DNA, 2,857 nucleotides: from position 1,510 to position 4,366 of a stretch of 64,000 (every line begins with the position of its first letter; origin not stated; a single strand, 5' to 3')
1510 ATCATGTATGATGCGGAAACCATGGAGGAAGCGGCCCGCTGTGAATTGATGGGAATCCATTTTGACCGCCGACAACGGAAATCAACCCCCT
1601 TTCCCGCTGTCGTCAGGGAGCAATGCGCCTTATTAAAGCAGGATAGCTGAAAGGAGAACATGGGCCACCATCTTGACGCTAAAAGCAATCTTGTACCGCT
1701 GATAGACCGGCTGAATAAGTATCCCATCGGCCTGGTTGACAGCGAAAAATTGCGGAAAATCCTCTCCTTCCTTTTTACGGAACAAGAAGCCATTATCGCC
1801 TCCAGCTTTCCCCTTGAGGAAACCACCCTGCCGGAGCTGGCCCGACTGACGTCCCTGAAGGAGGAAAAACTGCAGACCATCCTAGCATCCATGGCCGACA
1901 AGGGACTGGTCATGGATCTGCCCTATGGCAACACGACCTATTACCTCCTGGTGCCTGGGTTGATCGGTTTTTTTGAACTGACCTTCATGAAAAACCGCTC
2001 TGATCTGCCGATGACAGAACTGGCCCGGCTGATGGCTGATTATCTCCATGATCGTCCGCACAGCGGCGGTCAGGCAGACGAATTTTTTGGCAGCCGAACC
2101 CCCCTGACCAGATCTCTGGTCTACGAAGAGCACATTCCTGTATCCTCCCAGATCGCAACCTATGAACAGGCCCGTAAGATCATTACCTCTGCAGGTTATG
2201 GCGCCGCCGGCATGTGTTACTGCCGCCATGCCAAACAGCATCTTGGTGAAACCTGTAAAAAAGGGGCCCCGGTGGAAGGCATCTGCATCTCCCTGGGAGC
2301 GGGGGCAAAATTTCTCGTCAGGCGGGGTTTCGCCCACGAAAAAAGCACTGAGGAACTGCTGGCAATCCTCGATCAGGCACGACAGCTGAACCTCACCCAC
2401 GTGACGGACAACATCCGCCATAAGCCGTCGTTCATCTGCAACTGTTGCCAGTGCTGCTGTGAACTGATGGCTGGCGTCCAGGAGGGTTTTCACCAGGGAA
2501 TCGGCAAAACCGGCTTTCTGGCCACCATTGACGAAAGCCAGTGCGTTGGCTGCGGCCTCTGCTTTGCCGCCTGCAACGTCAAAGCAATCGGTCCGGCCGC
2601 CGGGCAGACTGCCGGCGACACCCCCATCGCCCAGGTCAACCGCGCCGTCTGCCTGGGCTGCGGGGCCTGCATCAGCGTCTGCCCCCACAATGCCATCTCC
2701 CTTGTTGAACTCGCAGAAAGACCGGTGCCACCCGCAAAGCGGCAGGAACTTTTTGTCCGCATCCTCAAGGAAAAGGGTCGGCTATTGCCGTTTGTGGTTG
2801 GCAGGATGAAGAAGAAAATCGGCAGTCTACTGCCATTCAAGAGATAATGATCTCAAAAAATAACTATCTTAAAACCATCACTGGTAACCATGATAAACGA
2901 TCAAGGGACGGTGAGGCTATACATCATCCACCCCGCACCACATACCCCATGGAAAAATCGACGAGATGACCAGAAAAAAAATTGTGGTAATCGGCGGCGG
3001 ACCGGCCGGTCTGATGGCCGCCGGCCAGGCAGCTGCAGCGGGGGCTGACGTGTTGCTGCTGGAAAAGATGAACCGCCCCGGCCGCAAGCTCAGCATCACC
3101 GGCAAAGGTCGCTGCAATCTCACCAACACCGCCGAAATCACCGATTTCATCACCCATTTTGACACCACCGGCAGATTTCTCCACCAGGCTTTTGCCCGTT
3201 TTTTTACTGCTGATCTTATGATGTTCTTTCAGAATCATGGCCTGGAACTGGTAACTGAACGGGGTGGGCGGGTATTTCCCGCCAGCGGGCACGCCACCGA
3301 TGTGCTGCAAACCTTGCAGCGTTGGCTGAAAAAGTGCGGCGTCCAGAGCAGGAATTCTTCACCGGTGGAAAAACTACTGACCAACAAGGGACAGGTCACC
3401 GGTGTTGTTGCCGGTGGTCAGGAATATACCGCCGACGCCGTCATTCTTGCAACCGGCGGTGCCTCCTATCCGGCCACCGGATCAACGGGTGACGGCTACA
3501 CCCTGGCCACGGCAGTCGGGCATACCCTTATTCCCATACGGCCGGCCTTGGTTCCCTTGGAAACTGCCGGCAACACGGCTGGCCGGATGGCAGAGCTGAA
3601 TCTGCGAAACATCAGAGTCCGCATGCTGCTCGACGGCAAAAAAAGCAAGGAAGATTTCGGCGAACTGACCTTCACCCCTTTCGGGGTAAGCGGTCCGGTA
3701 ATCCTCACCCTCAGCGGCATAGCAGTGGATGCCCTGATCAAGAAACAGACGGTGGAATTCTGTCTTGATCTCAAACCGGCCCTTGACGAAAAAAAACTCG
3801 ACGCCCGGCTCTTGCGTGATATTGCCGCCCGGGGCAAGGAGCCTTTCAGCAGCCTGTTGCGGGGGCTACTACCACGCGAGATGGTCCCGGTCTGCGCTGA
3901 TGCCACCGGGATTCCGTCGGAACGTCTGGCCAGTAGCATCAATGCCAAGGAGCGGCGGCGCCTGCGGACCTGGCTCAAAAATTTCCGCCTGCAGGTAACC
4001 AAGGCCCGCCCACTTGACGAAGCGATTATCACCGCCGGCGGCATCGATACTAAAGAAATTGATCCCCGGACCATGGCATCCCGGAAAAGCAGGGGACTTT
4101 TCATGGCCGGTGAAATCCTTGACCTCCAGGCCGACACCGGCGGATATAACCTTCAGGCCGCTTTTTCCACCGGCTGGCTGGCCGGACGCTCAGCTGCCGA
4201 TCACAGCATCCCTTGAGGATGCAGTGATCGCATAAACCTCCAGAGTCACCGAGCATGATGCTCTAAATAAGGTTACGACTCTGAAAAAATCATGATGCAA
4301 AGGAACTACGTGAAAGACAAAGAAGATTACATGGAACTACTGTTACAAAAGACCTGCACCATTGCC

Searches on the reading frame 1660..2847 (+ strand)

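Call 15: search_protein_families(library=pfam, proteins=[window:1660-2847:+], max_evalue=0.00001)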
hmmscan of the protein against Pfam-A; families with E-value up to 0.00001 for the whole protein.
window:1660-2847:+ (395 aa): 7 families
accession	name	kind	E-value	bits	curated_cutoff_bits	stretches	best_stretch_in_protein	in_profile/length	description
PF00037.32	Fer4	-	1.2e-12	47.5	21.1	1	325-347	2-24/24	4Fe-4S binding domain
PF12838.12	Fer4_7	-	6.8e-12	46.1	27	1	294-345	1-52/52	4Fe-4S dicluster domain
PF12837.12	Fer4_6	-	1.4e-11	44.2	25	1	323-346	1-24/24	4Fe-4S binding domain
PF14697.11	Fer4_21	-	5.1e-11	43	35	1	288-347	1-58/59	4Fe-4S dicluster domain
PF13237.11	Fer4_10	-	3.6e-07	30.5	25.5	1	289-342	3-53/53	4Fe-4S dicluster domain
PF13187.11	Fer4_9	-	1.7e-06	28.3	27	1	294-346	1-52/52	4Fe-4S dicluster domain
PF13484.11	Fer4_16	-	6.8e-06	27.2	30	0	331-349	2-20/66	4Fe-4S double cluster binding domain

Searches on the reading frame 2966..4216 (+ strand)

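Call 15: search_protein_families(library=pfam, proteins=[window:2966-4216:+], max_evalue=0.00001)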
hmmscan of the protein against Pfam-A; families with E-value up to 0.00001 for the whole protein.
window:2966-4216:+ (416 aa): 13 families
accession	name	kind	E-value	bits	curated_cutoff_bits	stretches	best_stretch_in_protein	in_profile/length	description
PF03486.20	HI0933_like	-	5.5e-86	288.4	50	1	5-408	2-243/244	HI0933-like protein Rossmann domain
PF22780.1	HI0933_like_1st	-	1.2e-30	106.9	27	1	192-355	1-165/165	HI0933-like protein barrel and H2TH domain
PF00890.30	FAD_binding_2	-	2e-12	47.5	20.4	1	6-170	2-212/414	FAD binding domain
PF01134.28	GIDA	-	5.8e-12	45.8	22.1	0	5-34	1-31/391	Glucose inhibited division protein A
PF01266.30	DAO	-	8.5e-12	45.7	27.9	0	100-172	136-211/353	FAD dependent oxidoreductase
PF07992.20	Pyr_redox_2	-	3.5e-11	43.5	26.1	1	4-169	1-113/291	Pyridine nucleotide-disulphide oxidoreductase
PF12831.13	FAD_oxidored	-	3.8e-10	40.1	27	1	6-166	2-147/416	FAD dependent oxidoreductase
PF13738.12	Pyr_redox_3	-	1.6e-07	31.3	30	0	7-36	1-31/305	Pyridine nucleotide-disulphide oxidoreductase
PF01494.25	FAD_binding_3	-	6.1e-07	29.4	22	1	5-152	3-141/349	FAD binding domain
PF13450.12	NAD_binding_8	-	2.1e-06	28.4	21.9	1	8-39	1-32/68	NAD(P)-binding Rossmann-like domain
PF13454.12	NAD_binding_9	-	3.1e-06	27.7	21.8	0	7-164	1-153/155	FAD-NAD(P)-binding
PF00070.33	Pyr_redox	-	3.6e-06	27.8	22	0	5-41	1-37/82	Pyridine nucleotide-disulphide oxidoreductase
PF04820.20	Trp_halogenase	-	7.1e-06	25.6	21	0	5-35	1-35/458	Tryptophan halogenase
